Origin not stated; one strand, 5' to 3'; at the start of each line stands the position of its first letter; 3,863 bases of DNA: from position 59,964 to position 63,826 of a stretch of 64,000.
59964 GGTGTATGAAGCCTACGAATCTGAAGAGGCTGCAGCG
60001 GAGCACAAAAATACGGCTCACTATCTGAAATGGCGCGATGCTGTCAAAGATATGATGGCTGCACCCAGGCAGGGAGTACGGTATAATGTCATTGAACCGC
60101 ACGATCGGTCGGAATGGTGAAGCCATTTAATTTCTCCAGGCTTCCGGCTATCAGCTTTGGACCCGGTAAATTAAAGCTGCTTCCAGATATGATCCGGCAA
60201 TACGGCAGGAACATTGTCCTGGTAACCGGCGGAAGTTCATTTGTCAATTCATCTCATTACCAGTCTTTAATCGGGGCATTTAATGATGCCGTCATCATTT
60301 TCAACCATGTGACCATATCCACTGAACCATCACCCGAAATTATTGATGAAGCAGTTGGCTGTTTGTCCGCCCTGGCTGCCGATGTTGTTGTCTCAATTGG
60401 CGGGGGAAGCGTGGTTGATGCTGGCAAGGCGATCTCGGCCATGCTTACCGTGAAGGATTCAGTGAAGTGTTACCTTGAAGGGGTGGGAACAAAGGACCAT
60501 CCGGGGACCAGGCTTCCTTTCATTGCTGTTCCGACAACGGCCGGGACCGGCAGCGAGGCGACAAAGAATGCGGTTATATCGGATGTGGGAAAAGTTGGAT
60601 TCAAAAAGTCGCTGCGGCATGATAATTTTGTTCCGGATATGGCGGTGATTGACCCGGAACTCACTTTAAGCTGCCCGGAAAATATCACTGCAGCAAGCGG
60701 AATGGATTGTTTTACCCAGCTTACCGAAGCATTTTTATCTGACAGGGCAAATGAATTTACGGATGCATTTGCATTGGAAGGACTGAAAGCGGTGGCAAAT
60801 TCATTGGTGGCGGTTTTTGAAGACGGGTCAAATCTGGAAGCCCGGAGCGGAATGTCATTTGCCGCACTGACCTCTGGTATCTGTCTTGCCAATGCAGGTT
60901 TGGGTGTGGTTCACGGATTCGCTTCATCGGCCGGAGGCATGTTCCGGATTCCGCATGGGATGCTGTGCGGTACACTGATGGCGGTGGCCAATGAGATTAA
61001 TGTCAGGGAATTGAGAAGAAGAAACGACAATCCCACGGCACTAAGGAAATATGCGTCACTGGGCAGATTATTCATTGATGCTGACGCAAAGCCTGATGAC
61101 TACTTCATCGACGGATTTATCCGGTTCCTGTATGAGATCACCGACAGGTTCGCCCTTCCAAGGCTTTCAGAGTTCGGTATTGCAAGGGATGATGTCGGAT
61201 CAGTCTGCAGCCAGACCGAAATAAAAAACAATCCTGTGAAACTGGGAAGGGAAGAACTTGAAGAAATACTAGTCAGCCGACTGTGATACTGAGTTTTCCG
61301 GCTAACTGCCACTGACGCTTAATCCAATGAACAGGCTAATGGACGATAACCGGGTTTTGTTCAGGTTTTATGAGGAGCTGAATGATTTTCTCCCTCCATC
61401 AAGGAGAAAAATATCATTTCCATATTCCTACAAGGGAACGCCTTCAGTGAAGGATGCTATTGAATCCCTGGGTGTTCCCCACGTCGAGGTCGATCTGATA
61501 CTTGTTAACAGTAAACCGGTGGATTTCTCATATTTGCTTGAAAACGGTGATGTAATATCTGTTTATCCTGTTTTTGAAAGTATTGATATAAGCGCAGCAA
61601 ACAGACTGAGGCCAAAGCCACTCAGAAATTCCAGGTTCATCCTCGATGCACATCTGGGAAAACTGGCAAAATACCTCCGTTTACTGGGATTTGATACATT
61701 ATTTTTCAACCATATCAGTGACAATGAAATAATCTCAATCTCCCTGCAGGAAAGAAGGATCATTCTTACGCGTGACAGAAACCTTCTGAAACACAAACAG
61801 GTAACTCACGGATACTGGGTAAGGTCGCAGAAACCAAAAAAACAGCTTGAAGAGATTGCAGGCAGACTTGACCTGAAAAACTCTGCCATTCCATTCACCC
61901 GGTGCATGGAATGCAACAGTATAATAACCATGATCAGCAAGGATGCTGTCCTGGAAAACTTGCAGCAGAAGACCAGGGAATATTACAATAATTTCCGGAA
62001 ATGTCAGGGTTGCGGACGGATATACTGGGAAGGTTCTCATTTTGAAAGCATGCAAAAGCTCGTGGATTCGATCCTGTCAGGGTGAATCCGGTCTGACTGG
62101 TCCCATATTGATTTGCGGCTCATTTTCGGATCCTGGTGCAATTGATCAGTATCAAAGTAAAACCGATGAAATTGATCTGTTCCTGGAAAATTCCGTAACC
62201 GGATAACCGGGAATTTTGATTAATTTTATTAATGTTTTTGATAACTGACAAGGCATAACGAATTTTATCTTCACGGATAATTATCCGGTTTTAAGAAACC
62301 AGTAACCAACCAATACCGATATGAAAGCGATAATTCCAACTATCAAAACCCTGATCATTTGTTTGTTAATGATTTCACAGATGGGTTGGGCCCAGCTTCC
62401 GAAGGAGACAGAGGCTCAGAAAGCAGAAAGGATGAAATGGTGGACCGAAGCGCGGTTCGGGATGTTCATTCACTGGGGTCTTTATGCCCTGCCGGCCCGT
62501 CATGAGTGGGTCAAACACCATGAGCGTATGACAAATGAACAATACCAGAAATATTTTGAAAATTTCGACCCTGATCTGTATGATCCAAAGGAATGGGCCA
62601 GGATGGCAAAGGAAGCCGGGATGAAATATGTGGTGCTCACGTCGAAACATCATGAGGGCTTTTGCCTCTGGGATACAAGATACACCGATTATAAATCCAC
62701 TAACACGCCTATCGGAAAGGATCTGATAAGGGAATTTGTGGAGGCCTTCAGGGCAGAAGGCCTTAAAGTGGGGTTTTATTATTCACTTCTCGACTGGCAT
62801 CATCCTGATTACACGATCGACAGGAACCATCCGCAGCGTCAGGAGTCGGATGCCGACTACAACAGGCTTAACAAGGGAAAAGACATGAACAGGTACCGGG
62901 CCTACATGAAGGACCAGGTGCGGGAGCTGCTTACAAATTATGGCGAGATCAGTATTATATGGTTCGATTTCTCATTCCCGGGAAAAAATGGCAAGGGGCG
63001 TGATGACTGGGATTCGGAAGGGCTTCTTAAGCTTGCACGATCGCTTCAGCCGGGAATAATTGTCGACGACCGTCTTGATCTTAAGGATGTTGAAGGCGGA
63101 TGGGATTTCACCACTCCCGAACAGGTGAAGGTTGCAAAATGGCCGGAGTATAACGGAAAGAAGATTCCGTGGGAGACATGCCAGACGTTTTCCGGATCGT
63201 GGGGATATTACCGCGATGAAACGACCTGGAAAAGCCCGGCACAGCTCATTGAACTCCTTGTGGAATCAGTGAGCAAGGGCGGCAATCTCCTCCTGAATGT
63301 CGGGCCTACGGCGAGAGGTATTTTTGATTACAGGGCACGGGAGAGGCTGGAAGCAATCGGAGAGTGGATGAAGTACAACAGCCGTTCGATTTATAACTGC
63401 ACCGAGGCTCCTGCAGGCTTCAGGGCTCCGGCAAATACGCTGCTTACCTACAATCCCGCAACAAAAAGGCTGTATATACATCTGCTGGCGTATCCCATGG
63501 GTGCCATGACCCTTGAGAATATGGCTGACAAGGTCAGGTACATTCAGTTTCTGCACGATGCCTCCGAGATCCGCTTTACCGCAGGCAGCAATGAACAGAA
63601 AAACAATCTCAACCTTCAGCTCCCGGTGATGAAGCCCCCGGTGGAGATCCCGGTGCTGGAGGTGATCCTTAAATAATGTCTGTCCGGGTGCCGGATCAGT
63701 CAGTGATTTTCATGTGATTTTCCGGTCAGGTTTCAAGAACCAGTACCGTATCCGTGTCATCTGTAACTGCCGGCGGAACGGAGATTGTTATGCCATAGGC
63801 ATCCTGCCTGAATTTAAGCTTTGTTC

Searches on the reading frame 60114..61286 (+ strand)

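Call 18: search_protein_families(library=pfam, proteins=[window:60114-61286:+])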
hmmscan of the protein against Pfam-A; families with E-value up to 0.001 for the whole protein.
window:60114-61286:+ (390 aa): 3 families
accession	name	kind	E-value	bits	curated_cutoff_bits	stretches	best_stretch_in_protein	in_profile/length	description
PF00465.25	Fe-ADH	-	1.7e-39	135.6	31.3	1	12-181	3-168/168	Iron-containing alcohol dehydrogenase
PF25137.1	ADH_Fe_C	-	3.8e-26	92.4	27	1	192-387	1-191/194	Fe-containing alcohol dehydrogenase family, C-terminal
PF13685.12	Fe-ADH_2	-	2.3e-08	34.6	28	1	15-111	2-97/149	Iron-containing alcohol dehydrogenase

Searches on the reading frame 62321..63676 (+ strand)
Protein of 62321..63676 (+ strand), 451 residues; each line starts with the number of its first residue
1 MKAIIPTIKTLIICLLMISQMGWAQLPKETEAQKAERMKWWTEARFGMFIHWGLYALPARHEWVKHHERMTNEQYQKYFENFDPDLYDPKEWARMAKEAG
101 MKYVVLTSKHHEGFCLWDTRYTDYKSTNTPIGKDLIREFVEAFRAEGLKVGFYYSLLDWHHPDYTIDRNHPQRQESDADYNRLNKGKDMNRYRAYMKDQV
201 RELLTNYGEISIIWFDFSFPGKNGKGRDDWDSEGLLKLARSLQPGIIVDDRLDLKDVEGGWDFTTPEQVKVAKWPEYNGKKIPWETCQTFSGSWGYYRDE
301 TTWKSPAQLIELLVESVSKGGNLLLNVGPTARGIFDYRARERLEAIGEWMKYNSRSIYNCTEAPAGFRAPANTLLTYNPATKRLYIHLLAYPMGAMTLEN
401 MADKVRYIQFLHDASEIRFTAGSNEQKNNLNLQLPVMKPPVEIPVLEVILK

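Call 18: search_protein_families(library=pfam, proteins=[window:62321-63676:+])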
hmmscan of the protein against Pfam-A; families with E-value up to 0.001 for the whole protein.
window:62321-63676:+ (451 aa): 2 families
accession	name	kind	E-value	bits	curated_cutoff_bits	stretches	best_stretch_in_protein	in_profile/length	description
PF01120.23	Alpha_L_fucos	-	7.7e-97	325.3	25.2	1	28-354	17-344/345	Alpha-L-fucosidase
PF14871.12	GHL6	-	2.6e-06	28.1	35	1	88-172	1-78/132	Hypothetical glycosyl hydrolase 6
